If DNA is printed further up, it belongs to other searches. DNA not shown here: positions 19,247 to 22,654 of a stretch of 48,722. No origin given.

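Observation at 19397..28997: Candidate uncharacterised system: a five-gene ABC-linked surface module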

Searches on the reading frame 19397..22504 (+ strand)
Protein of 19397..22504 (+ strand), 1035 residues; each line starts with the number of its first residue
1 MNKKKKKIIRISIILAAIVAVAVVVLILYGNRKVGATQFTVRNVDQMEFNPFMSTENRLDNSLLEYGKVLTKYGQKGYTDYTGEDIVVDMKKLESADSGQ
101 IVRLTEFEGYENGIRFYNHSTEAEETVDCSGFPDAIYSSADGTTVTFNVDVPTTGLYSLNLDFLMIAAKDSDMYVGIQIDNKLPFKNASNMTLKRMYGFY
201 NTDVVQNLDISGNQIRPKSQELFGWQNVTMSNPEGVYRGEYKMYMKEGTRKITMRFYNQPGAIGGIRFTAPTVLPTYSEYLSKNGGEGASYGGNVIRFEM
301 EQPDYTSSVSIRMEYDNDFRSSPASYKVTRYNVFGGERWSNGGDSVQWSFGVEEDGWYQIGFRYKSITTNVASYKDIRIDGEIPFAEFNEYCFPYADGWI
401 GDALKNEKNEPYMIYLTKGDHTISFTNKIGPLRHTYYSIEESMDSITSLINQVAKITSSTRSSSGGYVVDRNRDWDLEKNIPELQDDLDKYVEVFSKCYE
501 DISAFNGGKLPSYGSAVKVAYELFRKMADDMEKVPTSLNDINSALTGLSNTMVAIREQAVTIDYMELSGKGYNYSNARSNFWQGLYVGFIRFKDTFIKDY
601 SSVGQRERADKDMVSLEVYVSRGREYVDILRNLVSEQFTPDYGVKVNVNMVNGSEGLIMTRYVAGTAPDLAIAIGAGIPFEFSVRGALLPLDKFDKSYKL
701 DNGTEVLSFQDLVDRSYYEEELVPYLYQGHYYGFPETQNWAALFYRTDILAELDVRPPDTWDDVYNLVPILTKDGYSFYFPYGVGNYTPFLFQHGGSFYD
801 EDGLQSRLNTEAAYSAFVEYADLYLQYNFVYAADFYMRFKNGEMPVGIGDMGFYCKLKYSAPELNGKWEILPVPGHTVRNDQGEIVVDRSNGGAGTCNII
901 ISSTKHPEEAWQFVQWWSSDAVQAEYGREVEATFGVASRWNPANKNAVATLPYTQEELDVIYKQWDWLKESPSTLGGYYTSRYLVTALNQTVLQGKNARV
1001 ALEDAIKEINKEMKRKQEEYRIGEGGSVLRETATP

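Call 5: search_protein_families(library=pfam, proteins=[window:19397-22504:+], max_evalue=0.01)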
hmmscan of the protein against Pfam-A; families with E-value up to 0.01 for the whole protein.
window:19397-22504:+ (1035 aa): 3 families
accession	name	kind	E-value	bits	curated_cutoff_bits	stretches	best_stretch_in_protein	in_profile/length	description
PF01547.30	SBP_bac_1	-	5.7e-24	86.1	26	1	629-924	9-307/307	Bacterial extracellular solute-binding protein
PF13416.11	SBP_bac_8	-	7.3e-18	65.8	27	1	636-928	4-254/279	Bacterial extracellular solute-binding protein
PF16990.11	CBM_35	-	5.7e-05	23.9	28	0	140-163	33-56/121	Carbohydrate binding module (family 35)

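Call 9: search_protein_families(library=ncbifam, proteins=[window:19397-22504:+], max_evalue=0.001)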
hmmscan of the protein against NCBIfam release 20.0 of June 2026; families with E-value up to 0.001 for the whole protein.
window:19397-22504:+ (1035 aa): 2 families
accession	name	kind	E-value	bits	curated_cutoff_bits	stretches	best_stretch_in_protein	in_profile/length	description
TIGR03850.1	bind_CPR_0540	equivalog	0.00015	20.5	299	1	632-780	51-200/437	carbohydrate ABC transporter substrate-binding protein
TIGR03851.1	chitin_NgcE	equivalog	0.00049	19.1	399.65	1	615-782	41-203/450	N-acetylglucosamine/diacetylchitobiose ABC transporter substrate-binding protein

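Call 12: search_solved_structures(query=window:19397-22504:+, max_evalue=0.01)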
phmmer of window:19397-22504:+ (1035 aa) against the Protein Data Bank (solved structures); distinct sequences matched with E-value up to 0.01: 15.
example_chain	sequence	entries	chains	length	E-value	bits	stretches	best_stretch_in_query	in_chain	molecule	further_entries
5ysb_A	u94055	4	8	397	5.8e-12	47.4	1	631-931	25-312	Lin1841 protein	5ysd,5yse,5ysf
4qrz_A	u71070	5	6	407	4.6e-07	31.2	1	632-779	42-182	ABC-TYPE SUGAR TRANSPORTER | ABC transporter, substrate binding protein (Sugar)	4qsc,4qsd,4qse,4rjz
9xf5_A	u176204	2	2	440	1.5e-06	29.5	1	657-1014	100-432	ABC transporter substrate-binding protein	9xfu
4r9f_A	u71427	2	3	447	2.3e-05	25.6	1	651-981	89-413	MBP1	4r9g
6pql_A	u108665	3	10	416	0.00011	23.3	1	640-931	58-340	ABC transporter sugar-binding protein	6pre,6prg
2hq0_A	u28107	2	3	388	0.00012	23.2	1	649-931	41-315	Sugar ABC transporter, sugar-binding protein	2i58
2hfb_A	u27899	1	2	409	0.00014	23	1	640-931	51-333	Sugar ABC transporter, sugar-binding protein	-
2heu_A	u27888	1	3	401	0.00015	22.9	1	648-931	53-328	Sugar ABC transporter, sugar-binding protein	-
6hur_A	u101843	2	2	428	0.00061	20.9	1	723-920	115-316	ABC transporter substrate-binding protein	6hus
3uor_A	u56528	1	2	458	0.00063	20.8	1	628-928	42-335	ABC transporter sugar binding protein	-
3vxb_A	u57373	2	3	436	0.0016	19.5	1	696-782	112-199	Putative sugar-binding lipoprotein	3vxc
3jzj_A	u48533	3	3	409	0.0038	18.2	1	724-873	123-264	Acarbose/maltose binding protein GacH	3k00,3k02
3k01_A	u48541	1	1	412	0.0039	18.2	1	724-872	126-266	Acarbose/maltose binding protein GacH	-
6dtu_A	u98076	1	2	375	0.0043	18.1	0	624-800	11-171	maltose-binding protein MalE1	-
2gha_A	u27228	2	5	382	0.0045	18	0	624-800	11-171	maltose ABC transporter, periplasmic maltose-binding protein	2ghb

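Call 38: find_homologous_proteins(query=window:19397-22501:+, max_evalue=0.00001)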
Query window:19397-22501:+ (1035 aa): 88 proteins with E <= 0.00001 among 8000 candidates.
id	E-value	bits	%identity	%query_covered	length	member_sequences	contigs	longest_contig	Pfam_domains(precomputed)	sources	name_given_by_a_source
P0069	0.0e+0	2390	100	100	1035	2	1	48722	PF13416.12,PF01547.31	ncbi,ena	-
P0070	0.0e+0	2065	84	97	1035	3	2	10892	PF13416.12,PF01547.31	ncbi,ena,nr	ncbi:MAG: extracellular solute-binding protein [Clostridia bacterium]|nr:extracellular solute-bindin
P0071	0.0e+0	2041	83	97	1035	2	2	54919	PF13416.12,PF01547.31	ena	-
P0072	0.0e+0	2010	82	100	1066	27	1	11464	PF13416.12,PF01547.31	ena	-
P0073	0.0e+0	2000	82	100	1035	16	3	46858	PF13416.12,PF01547.31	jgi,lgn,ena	-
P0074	0.0e+0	1975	82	97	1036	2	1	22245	PF13416.12,PF01547.31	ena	-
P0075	0.0e+0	1969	80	97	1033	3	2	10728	PF13416.12,PF01547.31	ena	-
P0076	0.0e+0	1762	73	100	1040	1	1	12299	PF13416.12,PF01547.31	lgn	-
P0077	0.0e+0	1649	68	100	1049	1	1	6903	PF13416.12,PF01547.31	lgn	-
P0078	0.0e+0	1646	68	100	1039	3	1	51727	-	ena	-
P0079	0.0e+0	1645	68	100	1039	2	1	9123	PF13416.12,PF01547.31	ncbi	-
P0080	0.0e+0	1637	68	100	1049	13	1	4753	PF01547.31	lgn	-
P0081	0.0e+0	1620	67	100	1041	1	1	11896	PF13416.12,PF01547.31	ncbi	-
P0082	0.0e+0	1604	67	100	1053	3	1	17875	PF13416.12,PF01547.31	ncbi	-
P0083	0.0e+0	1589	66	100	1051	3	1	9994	PF13416.12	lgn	-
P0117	0.0e+0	1035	45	99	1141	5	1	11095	PF13416.12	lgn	-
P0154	2.1e-90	322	26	88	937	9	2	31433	PF13416.12,PF17829.8,PF03422.22,PF01547.31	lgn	-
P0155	3.4e-86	308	27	86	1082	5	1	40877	PF13416.12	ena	-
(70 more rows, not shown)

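Call 41: find_encoding_contigs(protein=P0154, flank=10000, max_places=2)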
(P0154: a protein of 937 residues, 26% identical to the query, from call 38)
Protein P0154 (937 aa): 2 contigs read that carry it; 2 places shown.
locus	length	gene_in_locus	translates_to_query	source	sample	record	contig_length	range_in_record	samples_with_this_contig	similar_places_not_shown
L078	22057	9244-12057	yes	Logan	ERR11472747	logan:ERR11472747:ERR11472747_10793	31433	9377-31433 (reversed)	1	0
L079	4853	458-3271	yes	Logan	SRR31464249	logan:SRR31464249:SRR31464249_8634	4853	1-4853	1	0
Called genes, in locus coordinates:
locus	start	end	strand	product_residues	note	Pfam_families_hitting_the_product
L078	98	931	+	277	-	PF01261:AP_endonuc_2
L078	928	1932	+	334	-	PF01408:GFO_IDH_MocA, PF22725:GFO_IDH_MocA_C3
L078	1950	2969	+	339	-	PF01208:URO-D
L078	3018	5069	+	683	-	PF01120:Alpha_L_fucos, PF14871:GHL6, PF08532:Glyco_hydro_42M (weak)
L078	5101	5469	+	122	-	PF07100:ASRT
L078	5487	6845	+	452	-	-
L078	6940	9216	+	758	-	-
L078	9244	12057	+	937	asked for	PF03422:CBM_6 (faint), PF17829:GH115_C (faint), PF01547:SBP_bac_1, PF13416:SBP_bac_8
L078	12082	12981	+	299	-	PF00528:BPD_transp_1 (faint)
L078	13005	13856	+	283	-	PF00528:BPD_transp_1 (weak)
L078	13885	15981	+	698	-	PF01436:NHL (faint), PF04893:Yip1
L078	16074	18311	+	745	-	PF18952:DUF5696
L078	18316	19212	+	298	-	PF00528:BPD_transp_1 (weak)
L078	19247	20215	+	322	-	PF00528:BPD_transp_1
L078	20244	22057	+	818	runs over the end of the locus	-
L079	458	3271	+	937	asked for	PF03422:CBM_6 (faint), PF17829:GH115_C (faint), PF01547:SBP_bac_1, PF13416:SBP_bac_8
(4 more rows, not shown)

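Call 42: find_encoding_contigs(protein=P0155, flank=10000, max_places=2)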
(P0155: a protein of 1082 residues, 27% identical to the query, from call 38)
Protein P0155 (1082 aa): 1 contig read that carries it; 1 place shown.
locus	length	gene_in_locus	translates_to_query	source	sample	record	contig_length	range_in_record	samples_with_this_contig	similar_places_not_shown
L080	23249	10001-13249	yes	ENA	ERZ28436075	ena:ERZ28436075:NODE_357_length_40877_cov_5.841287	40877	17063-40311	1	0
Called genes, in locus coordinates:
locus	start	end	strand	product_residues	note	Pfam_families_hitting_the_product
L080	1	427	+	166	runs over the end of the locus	PF00692:dUTPase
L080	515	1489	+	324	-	PF01207:Dus, PF01180:DHO_dh, PF00977:His_biosynth (weak)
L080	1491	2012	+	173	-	PF00160:Pro_isomerase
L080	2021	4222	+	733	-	PF00278:Orn_DAP_Arg_deC, PF02784:Orn_Arg_deC_N, PF01244:Peptidase_M19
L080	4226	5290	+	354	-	PF00144:Beta-lactamase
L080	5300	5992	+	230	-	PF02585:PIG-L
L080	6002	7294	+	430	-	PF02638:GHL10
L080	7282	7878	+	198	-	PF02677:QueH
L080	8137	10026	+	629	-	PF02838:Glyco_hydro_20b, PF00728:Glyco_hydro_20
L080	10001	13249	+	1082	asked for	PF13416:SBP_bac_8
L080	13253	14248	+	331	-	PF00528:BPD_transp_1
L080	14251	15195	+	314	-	PF00528:BPD_transp_1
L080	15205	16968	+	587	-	-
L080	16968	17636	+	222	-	PF04893:Yip1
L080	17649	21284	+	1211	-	PF18952:DUF5696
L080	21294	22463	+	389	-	PF00528:BPD_transp_1 (weak)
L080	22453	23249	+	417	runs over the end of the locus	PF00528:BPD_transp_1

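Call 48: predict_structure(alignment_id=A2)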
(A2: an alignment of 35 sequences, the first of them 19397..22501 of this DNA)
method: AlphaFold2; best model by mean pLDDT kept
length: 1035 residues; sequences in the alignment: 35
mean_pLDDT: 87.0   pTM: 0.77
mean pLDDT of the five models: 87.0, 86.6, 86.1, 84.9, 84.9
residues with pLDDT >= 90: 523; 70-90: 450; 50-70: 56; < 50: 6
segments of 3 or more residues with pLDDT < 50: 29-32
pLDDT, mean of each block of 10 residues (from residue 1): 69 82 63 65 89 83 91 93 93 68 75 76 83 86 89 96 87 91 91 90 78 79 91 90 95 91 94 93 81 88 89 87 85 85 91 92 90 94 93 90 90 94 94 92 87 72 60 76 89 95 89 90 93 85 85 87 93 83 87 76 58 84 84 84 87 80 91 92 93 94 91 94 93 94 92 90 92 85 90 93 92 95 88 81 88 88 80 93 89 92 95 95 89 82 91 87 92 89 92 90 94 92 83 76
secondary structure, 60 per line:
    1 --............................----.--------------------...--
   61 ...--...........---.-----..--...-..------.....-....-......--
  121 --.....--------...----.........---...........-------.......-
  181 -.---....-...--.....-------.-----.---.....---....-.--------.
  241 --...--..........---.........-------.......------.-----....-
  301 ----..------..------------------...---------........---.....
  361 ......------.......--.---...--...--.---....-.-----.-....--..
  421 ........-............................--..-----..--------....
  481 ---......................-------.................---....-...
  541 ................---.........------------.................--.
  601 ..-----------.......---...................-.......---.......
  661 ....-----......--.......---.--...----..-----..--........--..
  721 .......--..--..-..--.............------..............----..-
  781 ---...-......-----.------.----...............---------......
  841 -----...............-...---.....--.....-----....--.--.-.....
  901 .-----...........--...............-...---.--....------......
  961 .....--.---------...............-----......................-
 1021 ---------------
elements in order (helices of 4 or more, strands of 3 or more residues): H3-30 H66-76 E113-118 E123-127 E136-138 E143-151 E155-165 E173-179 H186-189 E191-193 E196-200 E218-222 E226-229 E243-245 E248-257 E261-269 H277-283 E296-299 E333-335 E345-352 E356-366 E373-379 E391-393 E400-403 E413-416 E419-428 H430-457 H477-480 H484-505 H513-529 H533-536 H538-556 E560-568 H581-597 E614-620 H624-642 E644-650 H654-664 E670-675 H678-684 H709-716 H719-725 E741-746 H747-753 H761-773 H788-793 H811-825 H835-840 E846-850 H851-860 E868-872 E875-879 E885-888 E896-901 H907-917 H920-934 H945-948 H955-965 H978-992 H998-1019
